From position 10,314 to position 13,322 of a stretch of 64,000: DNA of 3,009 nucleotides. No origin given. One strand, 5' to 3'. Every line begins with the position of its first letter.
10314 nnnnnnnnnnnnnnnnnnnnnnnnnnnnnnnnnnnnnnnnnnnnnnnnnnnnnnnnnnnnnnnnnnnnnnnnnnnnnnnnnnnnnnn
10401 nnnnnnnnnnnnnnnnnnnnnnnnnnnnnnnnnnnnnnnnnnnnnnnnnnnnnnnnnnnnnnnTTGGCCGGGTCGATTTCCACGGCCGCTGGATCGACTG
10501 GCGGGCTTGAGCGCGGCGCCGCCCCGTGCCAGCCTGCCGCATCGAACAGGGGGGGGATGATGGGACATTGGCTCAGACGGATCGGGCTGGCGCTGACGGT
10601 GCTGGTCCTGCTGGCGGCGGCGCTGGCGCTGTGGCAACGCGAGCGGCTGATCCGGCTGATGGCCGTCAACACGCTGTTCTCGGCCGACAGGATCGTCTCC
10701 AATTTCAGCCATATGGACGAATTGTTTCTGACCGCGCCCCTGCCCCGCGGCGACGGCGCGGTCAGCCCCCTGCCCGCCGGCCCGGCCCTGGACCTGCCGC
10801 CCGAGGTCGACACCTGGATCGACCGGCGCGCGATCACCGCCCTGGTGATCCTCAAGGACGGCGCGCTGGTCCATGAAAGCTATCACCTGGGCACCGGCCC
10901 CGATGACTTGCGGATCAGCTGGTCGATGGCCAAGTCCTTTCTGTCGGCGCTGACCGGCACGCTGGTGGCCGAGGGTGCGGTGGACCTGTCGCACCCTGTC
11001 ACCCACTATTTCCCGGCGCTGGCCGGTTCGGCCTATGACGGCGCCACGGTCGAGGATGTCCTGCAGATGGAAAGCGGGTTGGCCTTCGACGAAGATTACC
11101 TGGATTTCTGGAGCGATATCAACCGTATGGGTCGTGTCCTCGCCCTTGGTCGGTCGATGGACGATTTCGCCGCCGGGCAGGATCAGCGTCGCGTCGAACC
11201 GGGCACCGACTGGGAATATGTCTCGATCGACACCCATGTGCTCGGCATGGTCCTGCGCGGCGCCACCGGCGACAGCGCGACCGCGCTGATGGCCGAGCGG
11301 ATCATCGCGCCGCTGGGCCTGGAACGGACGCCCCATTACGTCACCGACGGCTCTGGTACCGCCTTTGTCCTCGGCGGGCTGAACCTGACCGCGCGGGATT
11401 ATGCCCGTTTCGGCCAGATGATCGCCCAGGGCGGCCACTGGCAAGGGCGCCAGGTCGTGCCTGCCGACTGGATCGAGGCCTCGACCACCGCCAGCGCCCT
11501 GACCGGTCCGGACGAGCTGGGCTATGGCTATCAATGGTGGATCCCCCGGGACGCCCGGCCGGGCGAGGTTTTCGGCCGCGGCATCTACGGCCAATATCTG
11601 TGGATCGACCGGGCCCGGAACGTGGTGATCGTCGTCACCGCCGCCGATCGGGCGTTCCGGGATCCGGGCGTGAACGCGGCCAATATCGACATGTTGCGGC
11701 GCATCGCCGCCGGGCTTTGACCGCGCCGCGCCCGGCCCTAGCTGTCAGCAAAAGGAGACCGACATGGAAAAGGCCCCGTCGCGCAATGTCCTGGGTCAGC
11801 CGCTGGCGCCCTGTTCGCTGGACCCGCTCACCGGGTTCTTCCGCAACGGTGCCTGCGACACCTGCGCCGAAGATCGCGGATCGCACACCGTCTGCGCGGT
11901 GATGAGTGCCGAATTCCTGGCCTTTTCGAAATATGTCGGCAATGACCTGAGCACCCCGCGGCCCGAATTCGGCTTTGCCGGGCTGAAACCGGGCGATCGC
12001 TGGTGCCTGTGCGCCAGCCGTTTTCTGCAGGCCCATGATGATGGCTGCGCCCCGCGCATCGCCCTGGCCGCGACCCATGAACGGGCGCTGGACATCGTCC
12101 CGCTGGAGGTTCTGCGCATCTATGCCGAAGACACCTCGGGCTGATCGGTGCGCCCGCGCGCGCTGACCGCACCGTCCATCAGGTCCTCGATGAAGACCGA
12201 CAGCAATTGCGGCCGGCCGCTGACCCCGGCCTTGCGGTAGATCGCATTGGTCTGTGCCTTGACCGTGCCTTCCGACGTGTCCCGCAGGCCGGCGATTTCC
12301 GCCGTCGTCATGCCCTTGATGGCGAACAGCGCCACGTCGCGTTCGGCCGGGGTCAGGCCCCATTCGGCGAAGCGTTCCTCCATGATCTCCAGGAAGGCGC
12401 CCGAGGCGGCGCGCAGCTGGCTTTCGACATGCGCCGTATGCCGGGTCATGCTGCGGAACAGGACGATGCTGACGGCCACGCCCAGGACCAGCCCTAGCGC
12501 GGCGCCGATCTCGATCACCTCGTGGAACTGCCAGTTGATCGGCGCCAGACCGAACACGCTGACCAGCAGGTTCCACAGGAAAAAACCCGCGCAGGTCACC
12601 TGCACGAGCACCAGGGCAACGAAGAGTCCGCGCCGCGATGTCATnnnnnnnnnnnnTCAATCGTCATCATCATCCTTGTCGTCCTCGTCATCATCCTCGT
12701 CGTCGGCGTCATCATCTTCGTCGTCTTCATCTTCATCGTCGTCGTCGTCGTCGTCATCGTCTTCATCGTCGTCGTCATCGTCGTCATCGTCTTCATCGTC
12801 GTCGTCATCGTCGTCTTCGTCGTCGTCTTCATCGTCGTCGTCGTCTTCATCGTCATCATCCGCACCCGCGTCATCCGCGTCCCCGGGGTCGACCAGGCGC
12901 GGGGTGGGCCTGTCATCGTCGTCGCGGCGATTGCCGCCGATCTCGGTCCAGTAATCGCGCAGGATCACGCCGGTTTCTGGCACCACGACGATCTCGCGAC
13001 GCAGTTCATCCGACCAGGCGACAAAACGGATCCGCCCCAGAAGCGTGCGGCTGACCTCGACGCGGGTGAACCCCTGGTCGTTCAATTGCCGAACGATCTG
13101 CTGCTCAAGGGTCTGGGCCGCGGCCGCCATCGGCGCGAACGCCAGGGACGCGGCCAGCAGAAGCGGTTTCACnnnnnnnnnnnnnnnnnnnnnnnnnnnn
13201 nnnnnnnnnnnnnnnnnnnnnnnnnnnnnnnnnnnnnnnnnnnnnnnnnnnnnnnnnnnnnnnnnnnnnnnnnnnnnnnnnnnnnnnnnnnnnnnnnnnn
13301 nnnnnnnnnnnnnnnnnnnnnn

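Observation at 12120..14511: Two secreted PepSY-domain proteins with ~100-residue pure Asp/Glu tails flank a 2OG-Fe(II) oxygenase beside a membrane-anchored LuxR regulator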

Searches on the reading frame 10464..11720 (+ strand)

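Call 3: search_protein_families(library=pfam, proteins=[window:10464-11720:+], max_evalue=1)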
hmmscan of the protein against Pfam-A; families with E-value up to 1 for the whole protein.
window:10464-11720:+ (418 aa): 1 family
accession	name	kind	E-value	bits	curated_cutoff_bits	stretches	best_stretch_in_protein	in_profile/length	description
PF00144.29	Beta-lactamase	-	1.2e-35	123.7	27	1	126-397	18-312/329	Beta-lactamase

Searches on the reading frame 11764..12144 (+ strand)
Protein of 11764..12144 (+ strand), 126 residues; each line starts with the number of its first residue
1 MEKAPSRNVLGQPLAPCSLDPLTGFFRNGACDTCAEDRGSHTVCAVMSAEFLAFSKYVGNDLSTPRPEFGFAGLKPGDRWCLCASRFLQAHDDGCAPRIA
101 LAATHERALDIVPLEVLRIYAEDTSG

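Call 3: search_protein_families(library=pfam, proteins=[window:11764-12144:+], max_evalue=1)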
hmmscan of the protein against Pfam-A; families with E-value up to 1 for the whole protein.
window:11764-12144:+ (126 aa): 1 family
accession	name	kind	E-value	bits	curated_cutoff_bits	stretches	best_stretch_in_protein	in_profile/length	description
PF09996.14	DUF2237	-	4.5e-53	178.5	25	1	7-121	1-115/115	Uncharacterized protein conserved in bacteria (DUF2237)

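Call 4: search_protein_families(library=ncbifam, proteins=[window:11764-12144:+], max_evalue=1)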
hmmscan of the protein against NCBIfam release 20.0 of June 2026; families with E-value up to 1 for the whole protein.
window:11764-12144:+ (126 aa): 0 families

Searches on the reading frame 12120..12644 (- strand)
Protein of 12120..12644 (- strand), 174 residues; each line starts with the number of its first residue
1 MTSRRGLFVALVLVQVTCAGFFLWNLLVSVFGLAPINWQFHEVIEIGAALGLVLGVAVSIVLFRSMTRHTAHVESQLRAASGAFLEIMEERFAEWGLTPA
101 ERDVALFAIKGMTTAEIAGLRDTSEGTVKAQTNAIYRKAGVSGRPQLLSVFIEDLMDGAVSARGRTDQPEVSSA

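Call 3: search_protein_families(library=pfam, proteins=[window:12120-12644:-], max_evalue=1)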
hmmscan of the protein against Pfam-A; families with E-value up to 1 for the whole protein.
window:12120-12644:- (174 aa): 3 families
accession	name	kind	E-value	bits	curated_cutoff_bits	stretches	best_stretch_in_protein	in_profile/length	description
PF00196.25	GerE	-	3.9e-07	30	23.5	1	97-149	3-55/57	Bacterial regulatory proteins, luxR family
PF08281.18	Sigma70_r4_2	-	0.00054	20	25.7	1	97-131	11-46/54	Sigma-70, region 4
PF17937.6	TetR_C_28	-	0.16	12.8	26.4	1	71-129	27-85/96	Tetracyclin repressor-like, C-terminal domain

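Call 4: search_protein_families(library=ncbifam, proteins=[window:12120-12644:-], max_evalue=1)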
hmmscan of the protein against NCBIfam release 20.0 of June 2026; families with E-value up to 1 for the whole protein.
window:12120-12644:- (174 aa): 11 families
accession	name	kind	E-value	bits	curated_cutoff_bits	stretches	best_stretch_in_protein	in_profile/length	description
NF047608.1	LIC13292_fam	subfamily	6.2e-16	59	200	1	78-156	84-162/166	LIC13292 family transcriptional regulator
NF041830.1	RR_TF_ErdR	exception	0.00064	19.5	390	1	97-147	151-201/213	response regulator transcription factor ErdR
NF052445.1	RespRegMctR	equivalog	0.0021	17.5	300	1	85-153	134-201/205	two-component system response regulator MctR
TIGR03020.2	EpsA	equivalog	0.0033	17.1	170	1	88-149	182-243/247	XrtB/PEP-CTERM-associated transcriptional regulator EpsA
NF047785.1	respo_reg_MadR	equivalog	0.011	15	300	1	68-146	118-198/209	MadR family response regulator transcription factor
NF041232.1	BagY_FevT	exception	0.014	14.2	700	1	97-155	297-355/367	LuxR family transcriptional regulator BagY/FevT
TIGR02937.1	sigma70-ECF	superfamily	0.019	14.6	42.9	1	96-138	117-160/165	sigma-70 family RNA polymerase sigma factor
NF040749.1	tetrathio_RR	equivalog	0.047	13.4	290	1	86-139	125-176/191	tetrathionate respiration response regulator TtrR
NF007505.1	PRK10100.1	equivalog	0.12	12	250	1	95-149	143-197/204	biofilm master transcriptional regulator CsgD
NF007227.0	PRK09645.1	subfamily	0.14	12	202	1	78-132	104-159/177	sigma-70 family RNA polymerase sigma factor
NF007935.0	PRK10651.1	equivalog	0.17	11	250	1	96-144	155-203/216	two-component system response regulator NarL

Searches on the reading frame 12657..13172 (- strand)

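Call 3: search_protein_families(library=pfam, proteins=[window:12657-13172:-], max_evalue=1)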
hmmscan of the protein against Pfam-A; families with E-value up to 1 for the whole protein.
window:12657-13172:- (171 aa): 1 family
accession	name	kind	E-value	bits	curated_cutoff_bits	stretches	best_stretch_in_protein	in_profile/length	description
PF13663.11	DUF4148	-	0.11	13.4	27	1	1-41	1-42/62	Domain of unknown function (DUF4148)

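Call 4: search_protein_families(library=ncbifam, proteins=[window:12657-13172:-], max_evalue=1)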
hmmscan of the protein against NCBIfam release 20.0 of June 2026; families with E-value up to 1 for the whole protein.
window:12657-13172:- (171 aa): 2 families
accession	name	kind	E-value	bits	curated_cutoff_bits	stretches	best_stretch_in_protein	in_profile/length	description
NF045516.2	SepX_GlpR_1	exception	0.056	13.3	160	1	81-166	61-147/293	divisome protein SepX/GlpR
NF004565.0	PRK05901.2-3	equivalog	0.32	9.7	484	1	99-167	111-179/501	RNA polymerase sigma factor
